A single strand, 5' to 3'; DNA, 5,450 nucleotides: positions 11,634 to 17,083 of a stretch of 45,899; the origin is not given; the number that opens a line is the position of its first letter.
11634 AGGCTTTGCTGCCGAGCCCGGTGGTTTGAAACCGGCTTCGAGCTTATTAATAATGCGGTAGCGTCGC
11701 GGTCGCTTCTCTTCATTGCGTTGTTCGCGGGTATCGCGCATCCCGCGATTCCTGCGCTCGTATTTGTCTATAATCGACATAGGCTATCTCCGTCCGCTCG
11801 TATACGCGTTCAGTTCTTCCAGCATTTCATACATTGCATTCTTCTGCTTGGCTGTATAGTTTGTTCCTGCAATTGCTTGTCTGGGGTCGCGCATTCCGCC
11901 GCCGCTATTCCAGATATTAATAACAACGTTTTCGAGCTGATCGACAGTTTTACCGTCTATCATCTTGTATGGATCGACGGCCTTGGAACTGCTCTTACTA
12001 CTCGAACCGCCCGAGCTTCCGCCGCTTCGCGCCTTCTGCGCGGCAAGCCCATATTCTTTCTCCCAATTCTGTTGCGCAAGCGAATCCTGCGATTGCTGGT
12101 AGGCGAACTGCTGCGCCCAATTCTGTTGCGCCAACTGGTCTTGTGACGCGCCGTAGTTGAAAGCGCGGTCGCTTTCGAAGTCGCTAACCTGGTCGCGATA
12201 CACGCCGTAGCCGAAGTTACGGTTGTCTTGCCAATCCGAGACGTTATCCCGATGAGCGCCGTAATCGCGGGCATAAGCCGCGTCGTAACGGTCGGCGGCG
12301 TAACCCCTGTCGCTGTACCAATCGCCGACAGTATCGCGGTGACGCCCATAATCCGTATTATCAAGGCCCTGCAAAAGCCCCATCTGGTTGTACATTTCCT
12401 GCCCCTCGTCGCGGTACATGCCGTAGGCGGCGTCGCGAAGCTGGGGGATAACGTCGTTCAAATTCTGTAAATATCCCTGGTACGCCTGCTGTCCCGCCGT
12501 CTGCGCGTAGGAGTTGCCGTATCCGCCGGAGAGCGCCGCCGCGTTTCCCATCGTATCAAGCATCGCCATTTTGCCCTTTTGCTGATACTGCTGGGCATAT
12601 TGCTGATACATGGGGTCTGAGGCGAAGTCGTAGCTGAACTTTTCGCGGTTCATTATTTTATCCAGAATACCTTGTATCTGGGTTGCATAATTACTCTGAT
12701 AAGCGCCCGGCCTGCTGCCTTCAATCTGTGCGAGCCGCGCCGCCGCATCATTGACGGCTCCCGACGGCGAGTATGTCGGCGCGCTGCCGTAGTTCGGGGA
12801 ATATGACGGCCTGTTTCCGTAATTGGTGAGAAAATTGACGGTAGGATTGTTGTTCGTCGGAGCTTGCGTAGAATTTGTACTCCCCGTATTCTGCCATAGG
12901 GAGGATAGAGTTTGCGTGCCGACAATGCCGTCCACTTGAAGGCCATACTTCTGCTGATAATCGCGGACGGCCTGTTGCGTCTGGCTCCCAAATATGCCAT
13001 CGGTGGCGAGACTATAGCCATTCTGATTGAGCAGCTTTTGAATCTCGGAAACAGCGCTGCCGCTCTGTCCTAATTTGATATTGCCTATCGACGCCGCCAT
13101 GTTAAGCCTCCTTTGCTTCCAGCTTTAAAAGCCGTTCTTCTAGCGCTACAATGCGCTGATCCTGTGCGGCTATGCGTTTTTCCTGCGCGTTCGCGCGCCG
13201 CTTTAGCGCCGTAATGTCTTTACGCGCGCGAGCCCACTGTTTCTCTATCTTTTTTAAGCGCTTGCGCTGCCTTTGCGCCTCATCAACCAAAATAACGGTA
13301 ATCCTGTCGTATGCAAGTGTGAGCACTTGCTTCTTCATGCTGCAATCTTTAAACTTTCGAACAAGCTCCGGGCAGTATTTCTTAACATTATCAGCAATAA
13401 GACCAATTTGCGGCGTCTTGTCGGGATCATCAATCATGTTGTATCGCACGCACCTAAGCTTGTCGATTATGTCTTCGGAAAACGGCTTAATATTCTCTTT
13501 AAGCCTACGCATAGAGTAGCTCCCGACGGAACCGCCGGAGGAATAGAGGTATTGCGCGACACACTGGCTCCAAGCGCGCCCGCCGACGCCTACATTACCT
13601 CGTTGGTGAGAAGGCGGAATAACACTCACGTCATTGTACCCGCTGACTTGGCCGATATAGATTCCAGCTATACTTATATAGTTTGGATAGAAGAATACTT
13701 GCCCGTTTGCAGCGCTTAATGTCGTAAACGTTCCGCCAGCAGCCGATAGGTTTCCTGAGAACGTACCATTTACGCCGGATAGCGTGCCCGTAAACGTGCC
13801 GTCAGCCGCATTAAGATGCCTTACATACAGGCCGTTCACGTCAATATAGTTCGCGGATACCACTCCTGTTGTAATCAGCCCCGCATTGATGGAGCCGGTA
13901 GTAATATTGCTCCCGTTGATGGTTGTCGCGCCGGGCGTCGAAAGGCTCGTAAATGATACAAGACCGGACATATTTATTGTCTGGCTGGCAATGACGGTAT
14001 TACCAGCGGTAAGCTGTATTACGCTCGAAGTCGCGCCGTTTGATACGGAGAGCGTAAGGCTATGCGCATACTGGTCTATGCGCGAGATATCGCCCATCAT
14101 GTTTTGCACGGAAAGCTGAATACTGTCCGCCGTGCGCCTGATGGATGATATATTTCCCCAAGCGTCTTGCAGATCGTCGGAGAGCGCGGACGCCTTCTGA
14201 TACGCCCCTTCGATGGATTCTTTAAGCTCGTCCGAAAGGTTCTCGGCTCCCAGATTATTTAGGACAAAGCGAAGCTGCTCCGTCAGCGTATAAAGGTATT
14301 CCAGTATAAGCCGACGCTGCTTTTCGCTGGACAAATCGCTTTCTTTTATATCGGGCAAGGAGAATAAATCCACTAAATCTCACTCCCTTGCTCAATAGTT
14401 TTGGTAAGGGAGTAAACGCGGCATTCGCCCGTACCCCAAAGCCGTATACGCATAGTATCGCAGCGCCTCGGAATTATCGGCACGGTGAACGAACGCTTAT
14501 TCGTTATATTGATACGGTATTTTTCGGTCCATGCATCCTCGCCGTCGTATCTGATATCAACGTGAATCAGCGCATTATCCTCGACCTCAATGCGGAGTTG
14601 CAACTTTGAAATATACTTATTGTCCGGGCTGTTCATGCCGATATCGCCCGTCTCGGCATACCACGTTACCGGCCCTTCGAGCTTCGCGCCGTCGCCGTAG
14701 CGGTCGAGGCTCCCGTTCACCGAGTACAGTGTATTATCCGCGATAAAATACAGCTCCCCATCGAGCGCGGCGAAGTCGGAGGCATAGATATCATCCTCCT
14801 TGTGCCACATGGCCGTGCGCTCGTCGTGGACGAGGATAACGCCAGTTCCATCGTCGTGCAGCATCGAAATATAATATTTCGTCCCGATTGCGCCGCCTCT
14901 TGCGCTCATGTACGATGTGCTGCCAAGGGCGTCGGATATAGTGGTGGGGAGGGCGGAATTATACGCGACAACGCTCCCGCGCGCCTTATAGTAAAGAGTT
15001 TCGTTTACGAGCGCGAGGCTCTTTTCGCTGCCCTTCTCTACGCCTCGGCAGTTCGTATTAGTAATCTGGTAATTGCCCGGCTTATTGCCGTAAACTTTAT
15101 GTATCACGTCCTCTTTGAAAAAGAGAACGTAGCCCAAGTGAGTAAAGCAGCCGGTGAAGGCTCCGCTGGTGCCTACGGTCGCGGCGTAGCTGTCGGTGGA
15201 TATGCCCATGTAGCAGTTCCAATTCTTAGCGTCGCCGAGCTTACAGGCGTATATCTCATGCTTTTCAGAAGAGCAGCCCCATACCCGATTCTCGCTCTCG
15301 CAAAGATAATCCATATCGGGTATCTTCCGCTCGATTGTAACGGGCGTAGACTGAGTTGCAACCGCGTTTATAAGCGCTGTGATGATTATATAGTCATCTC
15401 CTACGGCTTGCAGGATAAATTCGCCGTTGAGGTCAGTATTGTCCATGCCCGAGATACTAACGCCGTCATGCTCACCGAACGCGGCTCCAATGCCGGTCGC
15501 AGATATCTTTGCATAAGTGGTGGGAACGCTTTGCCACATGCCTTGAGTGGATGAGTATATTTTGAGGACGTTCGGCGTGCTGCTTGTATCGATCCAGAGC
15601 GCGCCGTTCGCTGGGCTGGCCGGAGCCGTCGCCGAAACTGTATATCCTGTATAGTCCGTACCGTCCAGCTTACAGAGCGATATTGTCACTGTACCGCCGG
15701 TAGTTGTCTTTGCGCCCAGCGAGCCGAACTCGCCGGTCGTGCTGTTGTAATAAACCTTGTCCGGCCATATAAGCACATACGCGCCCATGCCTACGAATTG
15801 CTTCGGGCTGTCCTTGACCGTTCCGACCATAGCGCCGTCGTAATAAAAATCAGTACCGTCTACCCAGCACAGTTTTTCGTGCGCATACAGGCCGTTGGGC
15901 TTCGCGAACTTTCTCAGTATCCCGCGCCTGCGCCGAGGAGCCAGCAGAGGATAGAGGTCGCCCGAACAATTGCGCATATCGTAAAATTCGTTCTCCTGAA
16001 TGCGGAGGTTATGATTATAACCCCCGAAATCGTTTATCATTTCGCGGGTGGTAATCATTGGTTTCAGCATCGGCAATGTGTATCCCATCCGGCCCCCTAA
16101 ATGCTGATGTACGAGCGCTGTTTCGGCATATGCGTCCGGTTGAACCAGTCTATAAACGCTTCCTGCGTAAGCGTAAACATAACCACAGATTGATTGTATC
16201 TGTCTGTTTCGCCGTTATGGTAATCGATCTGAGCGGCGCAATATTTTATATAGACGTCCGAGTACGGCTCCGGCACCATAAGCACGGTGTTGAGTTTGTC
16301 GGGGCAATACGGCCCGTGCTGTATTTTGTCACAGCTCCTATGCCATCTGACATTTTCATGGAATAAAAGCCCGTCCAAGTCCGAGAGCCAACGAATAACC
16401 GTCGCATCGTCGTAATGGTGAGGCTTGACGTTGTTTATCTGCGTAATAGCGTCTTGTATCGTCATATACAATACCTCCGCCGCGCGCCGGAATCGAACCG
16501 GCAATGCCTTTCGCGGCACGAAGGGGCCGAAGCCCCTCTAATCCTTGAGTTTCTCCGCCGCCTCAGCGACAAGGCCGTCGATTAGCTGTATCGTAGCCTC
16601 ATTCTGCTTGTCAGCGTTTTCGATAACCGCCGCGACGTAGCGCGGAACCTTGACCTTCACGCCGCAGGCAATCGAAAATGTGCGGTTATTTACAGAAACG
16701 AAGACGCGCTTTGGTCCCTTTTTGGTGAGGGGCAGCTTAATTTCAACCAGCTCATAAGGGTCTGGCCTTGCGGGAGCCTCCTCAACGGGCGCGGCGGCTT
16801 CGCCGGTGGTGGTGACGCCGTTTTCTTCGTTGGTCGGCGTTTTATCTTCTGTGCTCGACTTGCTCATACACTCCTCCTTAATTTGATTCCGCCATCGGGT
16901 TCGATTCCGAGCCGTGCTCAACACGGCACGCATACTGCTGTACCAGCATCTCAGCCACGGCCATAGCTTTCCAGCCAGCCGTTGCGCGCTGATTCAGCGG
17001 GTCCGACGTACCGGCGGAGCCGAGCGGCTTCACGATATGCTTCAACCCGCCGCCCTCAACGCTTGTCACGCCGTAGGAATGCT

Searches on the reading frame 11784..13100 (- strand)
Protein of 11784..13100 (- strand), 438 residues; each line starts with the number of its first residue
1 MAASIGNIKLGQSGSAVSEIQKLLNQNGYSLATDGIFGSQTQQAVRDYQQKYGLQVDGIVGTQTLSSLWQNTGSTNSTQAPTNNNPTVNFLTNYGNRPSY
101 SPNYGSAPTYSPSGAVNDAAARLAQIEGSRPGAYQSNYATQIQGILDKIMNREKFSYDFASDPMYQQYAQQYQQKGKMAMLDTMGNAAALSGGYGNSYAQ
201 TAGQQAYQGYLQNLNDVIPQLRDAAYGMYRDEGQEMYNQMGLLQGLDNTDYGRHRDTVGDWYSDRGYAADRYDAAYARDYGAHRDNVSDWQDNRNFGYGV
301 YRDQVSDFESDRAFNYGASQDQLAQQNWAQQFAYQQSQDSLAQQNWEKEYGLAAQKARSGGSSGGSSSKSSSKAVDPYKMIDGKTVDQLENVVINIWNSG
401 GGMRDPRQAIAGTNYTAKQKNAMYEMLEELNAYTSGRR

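Call 6: search_protein_families(library=phrogs, proteins=[window:11784-13100:-], max_evalue=0.001)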
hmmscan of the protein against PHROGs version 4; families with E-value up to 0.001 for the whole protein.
window:11784-13100:- (438 aa): 11 families
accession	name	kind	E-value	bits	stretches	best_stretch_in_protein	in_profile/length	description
phrog_2649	-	lysis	5.8e-18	66.7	1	5-72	172-239/261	endolysin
phrog_1224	-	head and packaging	2.4e-16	61.1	1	9-72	5-68/438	endolysin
phrog_1493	-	lysis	2.9e-14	54.1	1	11-79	244-316/394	endolysin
phrog_21397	-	unknown function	4.7e-12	46.5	1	278-390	321-434/483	-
phrog_17214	-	lysis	1.9e-09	38.6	1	7-74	244-318/322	endolysin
phrog_1512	-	lysis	6.3e-07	30.7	1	8-84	177-258/314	endolysin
phrog_6707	-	lysis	5.1e-06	26.6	1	14-79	185-253/311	endolysin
phrog_16428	-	lysis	9.2e-06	25.6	1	19-68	465-518/520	endolysin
phrog_6219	-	lysis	1.1e-05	26.1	1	13-82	249-321/326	endolysin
phrog_23452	-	unknown function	8.1e-05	23.8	1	8-64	55-117/135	-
phrog_880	-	lysis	0.00015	22.2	1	16-68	375-431/435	endolysin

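Call 7: search_protein_families(library=pfam, proteins=[window:11784-13100:-], max_evalue=0.01)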
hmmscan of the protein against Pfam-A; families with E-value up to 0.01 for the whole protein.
window:11784-13100:- (438 aa): 2 families
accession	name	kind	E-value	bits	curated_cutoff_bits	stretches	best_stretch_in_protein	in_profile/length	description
PF01471.23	PG_binding_1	-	2e-20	73.1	23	1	13-68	1-57/57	Putative peptidoglycan binding domain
PF09374.15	PG_binding_3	-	5.4e-08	33.4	24.6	1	16-48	2-34/76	Predicted Peptidoglycan domain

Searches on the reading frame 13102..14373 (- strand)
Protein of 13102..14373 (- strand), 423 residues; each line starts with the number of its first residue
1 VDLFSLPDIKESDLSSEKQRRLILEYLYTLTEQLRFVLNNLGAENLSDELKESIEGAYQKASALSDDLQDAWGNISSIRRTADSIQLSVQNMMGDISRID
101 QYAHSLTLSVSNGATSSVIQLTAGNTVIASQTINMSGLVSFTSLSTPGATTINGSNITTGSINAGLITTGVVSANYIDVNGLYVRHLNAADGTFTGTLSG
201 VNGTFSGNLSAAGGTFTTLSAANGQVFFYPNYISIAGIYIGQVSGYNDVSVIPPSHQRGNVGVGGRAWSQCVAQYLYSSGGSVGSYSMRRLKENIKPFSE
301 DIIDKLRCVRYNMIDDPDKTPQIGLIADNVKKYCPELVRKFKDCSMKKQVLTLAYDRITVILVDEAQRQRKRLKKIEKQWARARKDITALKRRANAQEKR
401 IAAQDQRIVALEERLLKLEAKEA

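Call 6: search_protein_families(library=phrogs, proteins=[window:13102-14373:-], max_evalue=0.001)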
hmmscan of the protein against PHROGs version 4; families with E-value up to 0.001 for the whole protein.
window:13102-14373:- (423 aa): 13 families
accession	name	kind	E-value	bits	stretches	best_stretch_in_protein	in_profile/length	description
phrog_1980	-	tail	6.8e-16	59.6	1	66-396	168-445/449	tail fiber protein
phrog_1699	-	tail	8.1e-12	45.5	1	81-381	716-992/1000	long tail fiber protein distal subunit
phrog_32308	-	unknown function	8.9e-10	38.2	1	169-246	456-532/709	-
phrog_6578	-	tail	1.5e-07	30.6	1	284-398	1077-1205/1210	tail fiber protein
phrog_36443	-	unknown function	1.8e-07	30.5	1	97-175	863-942/1238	-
phrog_7841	-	unknown function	5.7e-06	26.6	1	286-380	394-488/489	-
phrog_1330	-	tail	1.6e-05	24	0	191-387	1144-1354/1361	tail protein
phrog_14572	-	tail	3.2e-05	24.2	1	285-391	363-481/484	tail fiber protein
phrog_6121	-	head and packaging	0.00015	22.3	1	256-342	290-376/392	virion structural protein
phrog_33119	-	tail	0.00022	21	1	281-379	542-633/643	long tail fiber protein distal subunit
phrog_18190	-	unknown function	0.00029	20.4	1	76-165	412-512/723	-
phrog_28992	-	unknown function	0.0004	20.6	1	287-393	249-342/343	-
phrog_1775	-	head and packaging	0.00065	18.3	0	274-418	1443-1601/1609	minor head protein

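Call 7: search_protein_families(library=pfam, proteins=[window:13102-14373:-], max_evalue=0.01)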
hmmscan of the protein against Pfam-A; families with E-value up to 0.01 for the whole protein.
window:13102-14373:- (423 aa): 1 family
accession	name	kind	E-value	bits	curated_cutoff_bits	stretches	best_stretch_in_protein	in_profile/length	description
PF13884.11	Peptidase_S74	-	4.9e-10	40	22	1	289-339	3-58/58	Chaperone of endosialidase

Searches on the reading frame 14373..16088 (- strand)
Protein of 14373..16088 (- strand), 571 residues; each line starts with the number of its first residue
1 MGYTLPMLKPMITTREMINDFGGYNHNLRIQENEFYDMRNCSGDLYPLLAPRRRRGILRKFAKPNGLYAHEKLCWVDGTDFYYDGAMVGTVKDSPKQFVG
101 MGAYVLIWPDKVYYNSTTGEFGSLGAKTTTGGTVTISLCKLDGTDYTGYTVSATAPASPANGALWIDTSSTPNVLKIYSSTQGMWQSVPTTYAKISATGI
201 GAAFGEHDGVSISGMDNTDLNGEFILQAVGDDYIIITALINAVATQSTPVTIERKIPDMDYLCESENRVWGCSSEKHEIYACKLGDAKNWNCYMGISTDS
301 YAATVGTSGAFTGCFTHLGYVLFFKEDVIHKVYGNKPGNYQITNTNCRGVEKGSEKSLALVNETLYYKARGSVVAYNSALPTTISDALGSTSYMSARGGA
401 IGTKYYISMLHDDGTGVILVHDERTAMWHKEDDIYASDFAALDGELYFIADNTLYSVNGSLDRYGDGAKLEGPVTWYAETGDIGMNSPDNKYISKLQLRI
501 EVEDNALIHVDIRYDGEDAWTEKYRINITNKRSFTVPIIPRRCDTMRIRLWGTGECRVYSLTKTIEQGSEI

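Call 6: search_protein_families(library=phrogs, proteins=[window:14373-16088:-], max_evalue=0.001)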
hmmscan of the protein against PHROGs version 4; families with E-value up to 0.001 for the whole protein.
window:14373-16088:- (571 aa): 2 families
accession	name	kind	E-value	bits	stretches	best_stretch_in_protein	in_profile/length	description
phrog_511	-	head and packaging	8e-69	233.9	2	246-571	551-861/862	internal virion protein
phrog_33754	-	unknown function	2.2e-05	24.3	1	149-188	17-56/555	-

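Call 7: search_protein_families(library=pfam, proteins=[window:14373-16088:-], max_evalue=0.01)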
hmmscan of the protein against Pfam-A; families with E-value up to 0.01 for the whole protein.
window:14373-16088:- (571 aa): 0 families

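Call 92: search_solved_structures(query=window:14373-16088:-, max_evalue=1)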
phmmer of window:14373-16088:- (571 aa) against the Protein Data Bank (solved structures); distinct sequences matched with E-value up to 1: 1.
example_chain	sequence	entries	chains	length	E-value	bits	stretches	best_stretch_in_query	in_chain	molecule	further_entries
7r0w_X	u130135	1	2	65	0.94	11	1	398-436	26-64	Uncharacterized protein Cp097, conserved in cyanobacteria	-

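Call 93: search_dna_similar(query=window:14373-16088:-, collection=phages, mode=protein, max_rows=15)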
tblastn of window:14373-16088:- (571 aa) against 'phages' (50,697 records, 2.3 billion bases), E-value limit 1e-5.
Records with a match: 11; places in all: 11; records where one place covers at least 80% of the query: 10.
Best place of each record, by identity: <60% 11.
By first word of the organism name: Bacteriophage 11.
By host as written in the record: - 11.
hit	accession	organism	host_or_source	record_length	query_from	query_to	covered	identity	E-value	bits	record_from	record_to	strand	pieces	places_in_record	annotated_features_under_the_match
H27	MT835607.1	Bacteriophage sp.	human fecal samples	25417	7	570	99%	40.6%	9e-139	450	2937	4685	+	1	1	record has no annotation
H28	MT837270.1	Bacteriophage sp.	human fecal samples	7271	18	570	97%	39.7%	2e-121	400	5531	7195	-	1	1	record has no annotation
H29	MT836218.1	Bacteriophage sp.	human fecal samples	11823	5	570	99%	35.9%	5e-120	396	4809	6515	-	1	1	record has no annotation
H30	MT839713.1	Bacteriophage sp.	human fecal samples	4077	8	565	98%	36.0%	4e-108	357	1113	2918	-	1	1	record has no annotation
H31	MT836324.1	Bacteriophage sp.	human fecal samples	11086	11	565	97%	34.3%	2e-102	345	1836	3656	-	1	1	record has no annotation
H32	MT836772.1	Bacteriophage sp.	human fecal samples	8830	15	569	97%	33.9%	7e-86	297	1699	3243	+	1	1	record has no annotation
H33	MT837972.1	Bacteriophage sp.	human fecal samples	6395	11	565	97%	33.9%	1e-105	354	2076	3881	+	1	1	record has no annotation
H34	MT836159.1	Bacteriophage sp.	human fecal samples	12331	14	565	97%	33.7%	3e-100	338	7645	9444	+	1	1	record has no annotation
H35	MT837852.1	Bacteriophage sp.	human fecal samples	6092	11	565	97%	33.2%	2e-100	339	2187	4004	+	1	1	record has no annotation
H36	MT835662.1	Bacteriophage sp.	human fecal samples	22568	96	571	83%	28.8%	3e-40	163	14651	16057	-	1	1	record has no annotation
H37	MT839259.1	Bacteriophage sp.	human fecal samples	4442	5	199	34%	40.9%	4e-39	159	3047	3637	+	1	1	record has no annotation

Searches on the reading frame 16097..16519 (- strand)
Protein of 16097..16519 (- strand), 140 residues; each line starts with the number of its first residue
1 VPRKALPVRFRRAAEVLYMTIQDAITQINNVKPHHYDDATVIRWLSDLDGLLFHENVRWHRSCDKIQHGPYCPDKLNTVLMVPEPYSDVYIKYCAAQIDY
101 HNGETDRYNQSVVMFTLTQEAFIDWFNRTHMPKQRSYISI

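Call 6: search_protein_families(library=phrogs, proteins=[window:16097-16519:-], max_evalue=0.001)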
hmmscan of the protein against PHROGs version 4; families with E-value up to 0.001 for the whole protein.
window:16097-16519:- (140 aa): 1 family
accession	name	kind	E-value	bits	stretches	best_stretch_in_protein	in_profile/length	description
phrog_12105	-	unknown function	7.3e-30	104.8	1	19-136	1-119/123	-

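Call 7: search_protein_families(library=pfam, proteins=[window:16097-16519:-], max_evalue=0.01)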
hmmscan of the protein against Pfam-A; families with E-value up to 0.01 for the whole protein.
window:16097-16519:- (140 aa): 0 families

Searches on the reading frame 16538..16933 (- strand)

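Call 6: search_protein_families(library=phrogs, proteins=[window:16538-16933:-], max_evalue=0.001)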
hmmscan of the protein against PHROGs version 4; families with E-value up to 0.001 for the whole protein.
window:16538-16933:- (131 aa): 1 family
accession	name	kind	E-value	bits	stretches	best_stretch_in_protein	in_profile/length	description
phrog_15239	-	unknown function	3.2e-13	50.4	1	46-126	8-89/96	-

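Call 7: search_protein_families(library=pfam, proteins=[window:16538-16933:-], max_evalue=0.01)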
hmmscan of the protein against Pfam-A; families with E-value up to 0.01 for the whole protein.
window:16538-16933:- (131 aa): 0 families
